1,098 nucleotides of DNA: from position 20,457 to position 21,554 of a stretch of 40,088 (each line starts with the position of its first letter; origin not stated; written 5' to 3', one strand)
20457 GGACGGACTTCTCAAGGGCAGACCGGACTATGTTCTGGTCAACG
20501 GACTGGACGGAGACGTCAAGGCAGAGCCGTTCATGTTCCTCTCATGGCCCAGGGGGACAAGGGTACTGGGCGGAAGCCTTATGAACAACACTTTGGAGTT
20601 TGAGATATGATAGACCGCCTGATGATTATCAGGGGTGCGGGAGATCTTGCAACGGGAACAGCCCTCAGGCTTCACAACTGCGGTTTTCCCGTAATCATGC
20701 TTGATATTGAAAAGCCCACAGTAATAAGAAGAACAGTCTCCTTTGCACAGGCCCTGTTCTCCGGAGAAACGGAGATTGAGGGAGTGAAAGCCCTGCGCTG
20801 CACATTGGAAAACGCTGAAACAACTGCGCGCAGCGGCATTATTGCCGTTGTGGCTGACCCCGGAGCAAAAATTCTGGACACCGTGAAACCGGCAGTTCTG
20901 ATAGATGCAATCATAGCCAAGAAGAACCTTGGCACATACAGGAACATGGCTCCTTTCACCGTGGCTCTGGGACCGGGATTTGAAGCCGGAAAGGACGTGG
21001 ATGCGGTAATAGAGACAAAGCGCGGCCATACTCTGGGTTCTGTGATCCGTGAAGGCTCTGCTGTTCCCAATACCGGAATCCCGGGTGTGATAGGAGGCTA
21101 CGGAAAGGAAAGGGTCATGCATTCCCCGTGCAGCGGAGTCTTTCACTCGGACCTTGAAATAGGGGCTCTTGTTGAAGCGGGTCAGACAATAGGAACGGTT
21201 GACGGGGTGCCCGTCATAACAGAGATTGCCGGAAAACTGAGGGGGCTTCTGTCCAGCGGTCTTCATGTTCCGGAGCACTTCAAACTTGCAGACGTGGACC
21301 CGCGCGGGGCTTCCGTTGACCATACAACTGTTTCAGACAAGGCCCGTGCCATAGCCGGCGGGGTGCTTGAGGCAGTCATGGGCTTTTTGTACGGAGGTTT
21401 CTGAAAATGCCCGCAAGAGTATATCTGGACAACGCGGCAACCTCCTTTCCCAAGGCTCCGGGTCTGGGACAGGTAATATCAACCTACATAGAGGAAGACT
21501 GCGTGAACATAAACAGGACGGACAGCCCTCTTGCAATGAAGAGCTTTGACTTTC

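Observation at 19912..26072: A compact selenium-utilisation island with the complete orphan-SelD / selenium-dependent molybdenum hydroxylase maturation gene set but no hydroxylase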

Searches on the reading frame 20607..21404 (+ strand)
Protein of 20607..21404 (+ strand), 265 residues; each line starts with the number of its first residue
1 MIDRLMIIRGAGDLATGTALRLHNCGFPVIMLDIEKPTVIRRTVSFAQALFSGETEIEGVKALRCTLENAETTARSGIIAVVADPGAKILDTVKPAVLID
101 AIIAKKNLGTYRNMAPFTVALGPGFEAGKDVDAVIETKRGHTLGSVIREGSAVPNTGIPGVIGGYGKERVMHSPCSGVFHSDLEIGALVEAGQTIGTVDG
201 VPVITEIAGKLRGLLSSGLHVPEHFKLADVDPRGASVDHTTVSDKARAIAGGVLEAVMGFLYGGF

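Call 3: search_protein_families(library=ncbifam, proteins=[window:20607-21404:+], max_evalue=0.001)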
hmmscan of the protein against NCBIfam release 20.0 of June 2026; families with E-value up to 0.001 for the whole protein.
window:20607-21404:+ (265 aa): 1 family
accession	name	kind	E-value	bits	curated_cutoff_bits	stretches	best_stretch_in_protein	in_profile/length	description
TIGR03309.1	matur_yqeB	equivalog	1.2e-103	346.1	220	1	6-258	1-254/256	selenium-dependent molybdenum cofactor biosynthesis protein YqeB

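Call 4: search_protein_families(library=pfam, proteins=[window:20607-21404:+], max_evalue=0.001)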
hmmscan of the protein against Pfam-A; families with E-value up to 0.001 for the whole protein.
window:20607-21404:+ (265 aa): 0 families

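Call 13: find_encoding_contigs(protein=window:20607-21404:+, flank=10000, max_places=6)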
Protein window:20607-21404:+ (265 aa): no gene with exactly this product is on record in the collection.

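Call 15: find_homologous_proteins(query=window:20607-21404:+, max_evalue=1e-10)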
Query window:20607-21404:+ (265 aa): 8000 proteins with E <= 1e-10 among 8000 candidates; the best 120 are listed.
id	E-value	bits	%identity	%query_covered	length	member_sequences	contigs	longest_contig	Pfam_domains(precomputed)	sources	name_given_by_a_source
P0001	4.7e-161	552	97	100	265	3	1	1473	-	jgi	-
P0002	1.4e-150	518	89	100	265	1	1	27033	-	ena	-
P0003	5.2e-146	503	88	100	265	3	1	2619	-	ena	-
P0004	1.4e-145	502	87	100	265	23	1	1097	-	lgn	-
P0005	8.2e-130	450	-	-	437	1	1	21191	-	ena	-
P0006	9.9e-122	424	74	100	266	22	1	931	-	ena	-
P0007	1.3e-121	423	74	100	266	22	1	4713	-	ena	-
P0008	6.2e-120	418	74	100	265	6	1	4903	-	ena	-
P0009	4.8e-119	415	72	100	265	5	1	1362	-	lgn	-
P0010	3.3e-117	409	72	100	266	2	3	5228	-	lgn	-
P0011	6.3e-117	408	72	100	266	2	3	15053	-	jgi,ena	-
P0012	8.2e-116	404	72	98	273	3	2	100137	-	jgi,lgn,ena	-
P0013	3.3e-115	402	71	98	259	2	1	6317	-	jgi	-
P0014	4.3e-111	389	71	97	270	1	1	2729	-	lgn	-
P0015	1.8e-110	387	70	98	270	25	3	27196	-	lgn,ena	-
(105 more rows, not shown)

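Call 17: find_encoding_contigs(protein=P0002, flank=10000, max_places=3)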
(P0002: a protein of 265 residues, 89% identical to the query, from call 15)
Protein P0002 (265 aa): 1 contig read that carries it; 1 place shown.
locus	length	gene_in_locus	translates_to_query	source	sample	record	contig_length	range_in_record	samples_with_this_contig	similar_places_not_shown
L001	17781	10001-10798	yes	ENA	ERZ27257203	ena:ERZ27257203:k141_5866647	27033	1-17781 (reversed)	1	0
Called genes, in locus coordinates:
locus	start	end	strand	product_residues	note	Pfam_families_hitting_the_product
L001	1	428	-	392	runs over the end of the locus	PF13439:Glyco_transf_4, PF13579:Glyco_trans_4_4, PF00534:Glycos_transf_1, PF13692:Glyco_trans_1_4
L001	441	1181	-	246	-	-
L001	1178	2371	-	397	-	PF00375:SDF (weak)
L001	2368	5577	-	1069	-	PF00128:Alpha-amylase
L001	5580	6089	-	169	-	PF01195:Pept_tRNA_hydro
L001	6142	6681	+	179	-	PF14385:DUF4416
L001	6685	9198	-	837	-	PF00133:tRNA-synt_1, PF01406:tRNA-synt_1e (faint), PF09334:tRNA-synt_1g, PF13603:tRNA-synt_1_2, PF00133:tRNA-synt_1 (weak), PF08264:Anticodon_1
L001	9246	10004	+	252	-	PF19842:YqeC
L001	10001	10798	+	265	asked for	-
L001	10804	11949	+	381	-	PF00266:Aminotran_5, PF00155:Aminotran_1_2, PF01041:DegT_DnrJ_EryC1, PF01053:Cys_Met_Meta_PP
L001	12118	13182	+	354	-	PF04143:Sulf_transp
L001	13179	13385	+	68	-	PF01206:TusA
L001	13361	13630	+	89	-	PF11823:Se_S_carrier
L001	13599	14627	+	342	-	PF00586:AIRS, PF02769:AIRS_C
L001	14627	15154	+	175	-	PF03266:NTPase_1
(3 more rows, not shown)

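Call 18: find_encoding_contigs(protein=P0012, flank=10000, max_places=3)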
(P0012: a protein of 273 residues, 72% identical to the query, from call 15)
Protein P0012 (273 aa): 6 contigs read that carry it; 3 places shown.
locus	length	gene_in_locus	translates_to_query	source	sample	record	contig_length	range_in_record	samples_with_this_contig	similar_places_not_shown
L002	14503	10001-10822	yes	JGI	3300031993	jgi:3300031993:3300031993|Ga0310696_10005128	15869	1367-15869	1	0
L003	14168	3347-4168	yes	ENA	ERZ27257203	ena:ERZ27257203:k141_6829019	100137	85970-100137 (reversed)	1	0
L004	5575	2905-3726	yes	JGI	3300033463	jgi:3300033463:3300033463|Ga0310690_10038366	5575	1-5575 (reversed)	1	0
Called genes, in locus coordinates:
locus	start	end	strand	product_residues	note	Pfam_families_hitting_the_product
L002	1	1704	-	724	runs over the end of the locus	PF01315:Ald_Xan_dh_C, PF02738:MoCoBD_1, PF20256:MoCoBD_2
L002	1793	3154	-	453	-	PF01979:Amidohydro_1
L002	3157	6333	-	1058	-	PF14691:Fer4_20, PF00070:Pyr_redox (faint), PF01266:DAO (weak), PF01494:FAD_binding_3 (weak), PF01946:Thi4 (weak), PF07992:Pyr_redox_2, PF13450:NAD_binding_8, PF13738:Pyr_redox_3, +1 more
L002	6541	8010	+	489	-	PF00291:PALP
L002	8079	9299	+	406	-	PF00291:PALP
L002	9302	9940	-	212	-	-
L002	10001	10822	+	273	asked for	-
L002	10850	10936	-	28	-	-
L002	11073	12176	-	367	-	PF00149:Metallophos, PF12850:Metallophos_2 (weak)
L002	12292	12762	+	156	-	-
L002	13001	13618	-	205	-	PF02525:Flavodoxin_2 (weak), PF03358:FMN_red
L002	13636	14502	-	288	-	?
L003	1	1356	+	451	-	?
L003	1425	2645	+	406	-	PF00291:PALP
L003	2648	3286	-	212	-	-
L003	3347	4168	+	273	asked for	-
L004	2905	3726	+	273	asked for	-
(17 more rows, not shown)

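Call 20: search_solved_structures(query=window:20607-21404:+, max_evalue=1)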
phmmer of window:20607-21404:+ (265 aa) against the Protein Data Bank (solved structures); distinct sequences matched with E-value up to 1: 11.
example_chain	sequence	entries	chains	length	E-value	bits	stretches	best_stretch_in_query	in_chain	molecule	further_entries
5uh5_D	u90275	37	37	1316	0.46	13.4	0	10-48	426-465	DNA-directed RNA polymerase subunit beta'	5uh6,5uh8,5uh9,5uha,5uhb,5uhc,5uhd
5zx2_D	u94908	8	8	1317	0.46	13.4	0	10-48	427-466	DNA-directed RNA polymerase subunit beta'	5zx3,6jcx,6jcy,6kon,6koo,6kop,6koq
10mi_D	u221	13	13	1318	0.46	13.4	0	10-48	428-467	DNA-directed RNA polymerase subunit beta'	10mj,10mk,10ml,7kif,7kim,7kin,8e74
7q4u_D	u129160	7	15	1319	0.46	13.4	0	10-48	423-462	DNA-directed RNA polymerase subunit beta'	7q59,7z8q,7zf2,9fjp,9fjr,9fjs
7pp4_d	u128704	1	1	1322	0.46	13.4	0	10-48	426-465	DNA-directed RNA polymerase subunit beta'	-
6bzo_D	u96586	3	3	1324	0.46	13.4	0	10-48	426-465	DNA-directed RNA polymerase subunit beta'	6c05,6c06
6c04_D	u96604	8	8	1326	0.46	13.4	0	10-48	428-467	DNA-directed RNA polymerase subunit beta'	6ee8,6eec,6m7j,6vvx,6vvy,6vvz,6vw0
9m9d_D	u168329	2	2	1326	0.46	13.4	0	10-48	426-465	DNA-directed RNA polymerase subunit beta'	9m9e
9m98_D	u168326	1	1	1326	0.46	13.4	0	10-48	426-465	DNA-directed RNA polymerase subunit beta'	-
9e7v_D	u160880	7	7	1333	0.47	13.4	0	10-48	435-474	DNA-directed RNA polymerase subunit beta'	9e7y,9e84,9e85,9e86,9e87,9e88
6edt_D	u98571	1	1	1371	0.49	13.3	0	10-48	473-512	DNA-directed RNA polymerase subunit beta'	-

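Call 24: find_related_loci(query=A1, collection=genome_contigs, flank=10000)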
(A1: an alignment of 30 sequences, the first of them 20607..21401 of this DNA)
Query A1 (265 aa) in genome_contigs; peptide patterns used: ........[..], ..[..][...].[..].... (x = any residue, [..] = any of these).
600 stretches matched a pattern (row limit reached: there are more); 481 encode a relative of the query (tblastn E <= 1e-3); the best 80 are kept; 80 distinct loci.
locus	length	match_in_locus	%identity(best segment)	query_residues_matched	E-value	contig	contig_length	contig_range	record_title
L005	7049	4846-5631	63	3-263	3e-107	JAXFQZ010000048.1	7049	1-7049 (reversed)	MAG: Candidatus Ornithospirochaeta sp. isolate SUG3676 k141_3969182, whole genome shotgun sequence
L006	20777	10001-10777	61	3-261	2e-104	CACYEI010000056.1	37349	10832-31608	MAG: uncultured Spirochaetales bacterium isolate RUG11866 genome assembly, contig: RUG11866_asm_56, whole genome shotgun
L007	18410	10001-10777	63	3-261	5e-104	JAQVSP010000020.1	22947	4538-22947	MAG: Sphaerochaetaceae bacterium isolate STF1_277 NODE_5239_length_22947_cov_4.784575_Sandtown_F1, whole genome shotgun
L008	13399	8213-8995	61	1-261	3e-103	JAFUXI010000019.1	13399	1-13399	MAG: Spirochaetales bacterium isolate RGIG4911 Roe_deer_Rumen-2__c95454, whole genome shotgun sequence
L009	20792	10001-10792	60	3-261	2e-102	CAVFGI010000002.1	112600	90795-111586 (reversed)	Selenomonadaceae bacterium isolate H07645-L1_cleanbin_000029 genome assembly, contig: Spades_H07645-L1_contig_49, whole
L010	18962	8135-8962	61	3-265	2e-101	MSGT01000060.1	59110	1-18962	MAG: Sphaerochaeta sp. Phil3 707_L1_merged_contig_684, whole genome shotgun sequence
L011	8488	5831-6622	59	3-261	4e-101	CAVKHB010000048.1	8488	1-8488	Coriobacteriaceae bacterium isolate H07689-L1_cleanbin_000037 genome assembly, contig: Spades_H07689-L1_contig_4291, who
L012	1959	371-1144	62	4-261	1e-106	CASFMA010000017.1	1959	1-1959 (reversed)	uncultured Spirochaetales bacterium isolate CO.O74.metabat-bins.67 genome assembly, contig: CO.O74.metabat-bins.67.fa_k1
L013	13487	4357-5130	63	6-263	2e-100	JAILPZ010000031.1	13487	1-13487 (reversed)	MAG: Sphaerochaetaceae bacterium isolate RUI345 k141_682565_flag=0_multi=92.9311_len=13487, whole genome shotgun sequenc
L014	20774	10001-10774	62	4-261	6e-100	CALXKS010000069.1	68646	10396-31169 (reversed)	MAG: uncultured Spirochaetaceae bacterium isolate E04__bin178 genome assembly, contig: E04__k127_8499993, whole genome s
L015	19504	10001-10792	59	3-261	9e-99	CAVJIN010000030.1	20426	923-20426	bacterium isolate H07676-L1_cleanbin_000046 genome assembly, contig: Spades_H07676-L1_contig_2150, whole genome shotgun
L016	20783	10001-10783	60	1-261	9e-99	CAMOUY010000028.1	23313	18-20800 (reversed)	MAG: uncultured Sphaerochaeta sp. isolate SRR873602_bin.52_metaWRAP_v1.3_MAG genome assembly, contig: NODE_3915_length_2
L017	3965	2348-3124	59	4-261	1e-98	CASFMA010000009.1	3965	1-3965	uncultured Spirochaetales bacterium isolate CO.O74.metabat-bins.67 genome assembly, contig: CO.O74.metabat-bins.67.fa_k1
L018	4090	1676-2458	56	1-261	4e-97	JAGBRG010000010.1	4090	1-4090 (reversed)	MAG: Spirochaetales bacterium isolate RGIG9374 Yak_Abomasum.Co__c109737, whole genome shotgun sequence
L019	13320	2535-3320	61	3-263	1e-96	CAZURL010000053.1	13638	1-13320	MAG TPA_asm: uncultured Spirochaetaceae bacterium isolate SRP141132_co6_27 genome assembly, contig: NODE_3858_length_136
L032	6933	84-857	58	2-258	2e-91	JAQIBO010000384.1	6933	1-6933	MAG: Spirochaeta sp. isolate GH27 k119_498867, whole genome shotgun sequence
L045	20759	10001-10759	55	10-261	1e-85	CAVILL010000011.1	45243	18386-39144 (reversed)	Sphaerochaetaceae bacterium isolate H07616-L1_cleanbin_000040 genome assembly, contig: Spades_H07616-L1_contig_449, whol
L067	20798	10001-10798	53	3-261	6e-82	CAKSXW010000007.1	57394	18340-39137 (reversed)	MAG: uncultured Faecalibacterium sp. isolate REFINED_METABAT215_TOP10_CONTIGS_1500_ASSEMBLY_K77_MERGED__Hadza_MoBio_hadz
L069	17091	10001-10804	51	1-262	4e-82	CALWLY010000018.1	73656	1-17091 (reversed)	MAG: uncultured Lachnospiraceae bacterium isolate BRZ_LH__bin15 genome assembly, contig: BRZ_LH__NODE_511_length_73656_c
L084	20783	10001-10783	53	4-263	3e-80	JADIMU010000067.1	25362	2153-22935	MAG: Candidatus Aphodenecus pullistercoris isolate 11167 F1M09__C467610_L25362_SRR9113735, whole genome shotgun sequence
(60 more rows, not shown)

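Call 33: search_protein_families(library=pfam, proteins=[L084:10645-12102:+, L045:11862-13208:+, L084:13123-14130:+, L017:215-1396:-, L067:1082-2857:-, L006:4531-5496:+, L032:885-2723:-, L069:5373-6875:+, L084:14914-16512:-, L084:17637-18521:-], max_evalue=0.00001)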
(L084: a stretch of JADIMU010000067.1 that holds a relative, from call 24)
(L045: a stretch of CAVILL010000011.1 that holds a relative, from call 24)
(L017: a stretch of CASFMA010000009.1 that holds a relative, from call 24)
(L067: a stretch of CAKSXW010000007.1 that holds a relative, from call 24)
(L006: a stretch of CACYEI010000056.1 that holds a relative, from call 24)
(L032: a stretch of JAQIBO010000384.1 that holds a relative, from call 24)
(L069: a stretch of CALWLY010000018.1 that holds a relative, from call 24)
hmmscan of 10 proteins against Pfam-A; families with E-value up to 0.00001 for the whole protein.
L084:10645-12102:+ (486 aa): 1 family
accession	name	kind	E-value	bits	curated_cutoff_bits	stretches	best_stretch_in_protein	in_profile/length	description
PF00171.27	Aldedh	-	6.3e-13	48.5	23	1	67-333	37-296/461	Aldehyde dehydrogenase family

L045:11862-13208:+ (449 aa): 2 families
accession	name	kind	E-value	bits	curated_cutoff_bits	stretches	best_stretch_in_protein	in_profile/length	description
PF00696.33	AA_kinase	-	2.6e-45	155.4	24.9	1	86-315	2-233/234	Amino acid kinase family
PF01472.26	PUA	-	1.8e-18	66.7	24.8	1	356-427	1-72/74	PUA domain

L084:13123-14130:+ (336 aa): 0 families

L017:215-1396:- (394 aa): 1 family
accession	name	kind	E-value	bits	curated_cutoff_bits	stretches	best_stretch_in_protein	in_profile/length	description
PF01545.26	Cation_efflux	-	1.9e-37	129.4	26.6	1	41-228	4-195/198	Cation efflux family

L067:1082-2857:- (592 aa): 0 families

L006:4531-5496:+ (322 aa): 2 families
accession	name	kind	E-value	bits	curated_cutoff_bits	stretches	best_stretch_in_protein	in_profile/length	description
PF00941.27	FAD_binding_5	-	1.3e-35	123.1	27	1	19-188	2-169/170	FAD binding domain in molybdopterin dehydrogenase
PF03450.22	CO_deh_flav_C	-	3e-15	56.6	25.5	1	200-294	4-101/102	CO dehydrogenase flavoprotein C-terminal domain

L032:885-2723:- (613 aa): 3 families
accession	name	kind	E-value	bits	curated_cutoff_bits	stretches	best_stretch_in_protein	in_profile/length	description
PF13382.11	Adenine_deam_C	-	1.6e-62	210.3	27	1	436-605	2-168/169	Adenine deaminase C-terminal domain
PF01979.26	Amidohydro_1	-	5.7e-37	128.2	25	1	102-383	1-343/345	Amidohydrolase family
PF07969.17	Amidohydro_3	-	6.4e-16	59.3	29.7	2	324-385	400-471/472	Amidohydrolase family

L069:5373-6875:+ (501 aa): 3 families
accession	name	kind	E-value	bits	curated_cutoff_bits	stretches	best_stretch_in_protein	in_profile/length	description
PF01967.27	MoaC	-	6.7e-56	188.5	27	1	20-155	1-136/136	MoaC family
PF00994.29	MoCF_biosynth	-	4.6e-30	104.7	26.6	1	335-478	1-144/144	Probable molybdopterin binding domain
PF03473.23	MOSC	-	2.3e-11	44.2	22.7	1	217-321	3-119/120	MOSC domain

L084:14914-16512:- (533 aa): 3 families
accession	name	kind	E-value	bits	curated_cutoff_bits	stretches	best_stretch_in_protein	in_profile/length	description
PF17767.7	NAPRTase_N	-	7.2e-40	136.6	32.6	1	60-183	1-125/125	Nicotinate phosphoribosyltransferase (NAPRTase) N-terminal domain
PF17956.6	NAPRTase_C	-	1.1e-28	100.3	23.3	1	411-522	2-111/111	Nicotinate phosphoribosyltransferase C-terminal domain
PF04095.22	NAPRTase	-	1.5e-06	28.6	20.8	1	205-370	3-180/239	Nicotinate phosphoribosyltransferase (NAPRTase) family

L084:17637-18521:- (295 aa): 6 families
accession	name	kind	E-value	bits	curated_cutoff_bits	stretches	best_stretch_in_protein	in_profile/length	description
PF14748.11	P5CR_dimer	-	9.5e-29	100.2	25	1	180-284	1-105/105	Pyrroline-5-carboxylate reductase dimerisation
PF03807.23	F420_oxidored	-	1.1e-14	55.2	21.6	1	34-118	2-94/94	NADP oxidoreductase coenzyme F420-dependent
PF03446.21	NAD_binding_2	-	2.2e-07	31.5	21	1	34-102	2-74/161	NAD binding domain of 6-phosphogluconate dehydrogenase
PF01210.29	NAD_Gly3P_dh_N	-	9.2e-07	29.4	23.1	0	74-123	59-108/158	NAD-dependent glycerol-3-phosphate dehydrogenase N-terminus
PF02826.25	2-Hacid_dh_C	-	3.5e-06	26.9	25.1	1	22-92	27-99/178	D-isomer specific 2-hydroxyacid dehydrogenase, NAD binding domain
PF02737.24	3HCDH_N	-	6.6e-06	26.6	22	0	33-81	1-49/180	3-hydroxyacyl-CoA dehydrogenase, NAD binding domain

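Call 43: search_protein_families(library=pfam, proteins=[L006:667-1830:+, L006:1922-4105:+, L006:4109-4591:+, L006:4579-5499:+, L006:5525-6355:+, L006:6352-9228:+, L006:14609-15052:+, L006:15049-15942:+, L006:16572-17705:-, L006:19226-20710:-], max_evalue=0.00001)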
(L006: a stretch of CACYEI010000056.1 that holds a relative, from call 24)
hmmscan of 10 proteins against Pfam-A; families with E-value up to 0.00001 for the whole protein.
L006:667-1830:+ (387 aa): 2 families
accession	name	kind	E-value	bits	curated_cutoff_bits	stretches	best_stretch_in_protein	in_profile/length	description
PF00288.32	GHMP_kinases_N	-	3.9e-15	56.3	22.3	1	99-184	3-85/87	GHMP kinases N terminal domain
PF10509.15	GalKase_gal_bdg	-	1.4e-12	47.4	23.1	1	22-55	9-42/49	Galactokinase galactose-binding signature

L006:1922-4105:+ (727 aa): 3 families
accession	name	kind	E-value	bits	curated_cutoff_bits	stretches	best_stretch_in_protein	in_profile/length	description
PF02738.23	MoCoBD_1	-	9.9e-69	231.6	27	1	148-385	8-243/244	Molybdopterin cofactor-binding domain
PF20256.3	MoCoBD_2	-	1e-52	179.8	27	2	537-654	169-283/283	Molybdopterin cofactor-binding domain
PF01315.27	Ald_Xan_dh_C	-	3.2e-14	53.6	31.3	1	23-128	1-110/110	Aldehyde oxidase and xanthine dehydrogenase, a/b hammerhead domain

L006:4109-4591:+ (160 aa): 2 families
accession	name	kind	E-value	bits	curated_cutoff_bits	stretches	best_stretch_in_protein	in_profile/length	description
PF01799.25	Fer2_2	-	2.1e-25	89.1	30.3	1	85-147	11-74/75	[2Fe-2S] binding domain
PF00111.32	Fer2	-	1.1e-07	32.1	21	1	8-59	2-53/77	2Fe-2S iron-sulfur cluster binding domain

L006:4579-5499:+ (306 aa): 2 families
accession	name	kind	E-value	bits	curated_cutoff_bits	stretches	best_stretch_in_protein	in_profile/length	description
PF00941.27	FAD_binding_5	-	1.3e-35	123.2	27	1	3-172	2-169/170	FAD binding domain in molybdopterin dehydrogenase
PF03450.22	CO_deh_flav_C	-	2.7e-15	56.8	25.5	1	184-278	4-101/102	CO dehydrogenase flavoprotein C-terminal domain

L006:5525-6355:+ (276 aa): 1 family
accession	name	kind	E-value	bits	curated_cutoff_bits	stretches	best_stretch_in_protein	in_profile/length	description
PF00941.27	FAD_binding_5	-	1e-14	55.2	27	1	6-153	5-153/170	FAD binding domain in molybdopterin dehydrogenase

L006:6352-9228:+ (958 aa): 4 families
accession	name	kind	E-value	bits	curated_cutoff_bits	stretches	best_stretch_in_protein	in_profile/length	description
PF02738.23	MoCoBD_1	-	5.8e-75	252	27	1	350-590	2-243/244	Molybdopterin cofactor-binding domain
PF20256.3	MoCoBD_2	-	4.7e-64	217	27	1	635-895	13-283/283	Molybdopterin cofactor-binding domain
PF01315.27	Ald_Xan_dh_C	-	1.8e-27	96.3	31.3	1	185-297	1-110/110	Aldehyde oxidase and xanthine dehydrogenase, a/b hammerhead domain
PF01799.25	Fer2_2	-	3e-15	56.5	30.3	1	72-145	1-75/75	[2Fe-2S] binding domain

L006:14609-15052:+ (147 aa): 1 family
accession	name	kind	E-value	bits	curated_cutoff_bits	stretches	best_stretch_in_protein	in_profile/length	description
PF01957.25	NfeD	-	8.6e-09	35.9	29.1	1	86-144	2-56/57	NfeD-like C-terminal, partner-binding domain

L006:15049-15942:+ (297 aa): 1 family
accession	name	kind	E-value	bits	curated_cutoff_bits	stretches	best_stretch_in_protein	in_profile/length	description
PF01145.31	Band_7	-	6.8e-38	130.9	23.6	1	24-196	1-176/176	SPFH domain / Band 7 family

L006:16572-17705:- (377 aa): 1 family
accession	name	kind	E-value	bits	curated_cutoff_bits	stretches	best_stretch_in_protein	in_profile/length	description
PF00291.31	PALP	-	7.7e-70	236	35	1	75-368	5-295/295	Pyridoxal-phosphate dependent enzyme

L006:19226-20710:- (494 aa): 2 families
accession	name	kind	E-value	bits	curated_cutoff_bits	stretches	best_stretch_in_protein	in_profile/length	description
PF00501.34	AMP-binding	-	2.7e-58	198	29.9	1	2-344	49-383/384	AMP-binding enzyme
PF13193.12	AMP-binding_C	-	4.7e-16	59.9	24.5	1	401-478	2-76/76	AMP-binding enzyme C-terminal domain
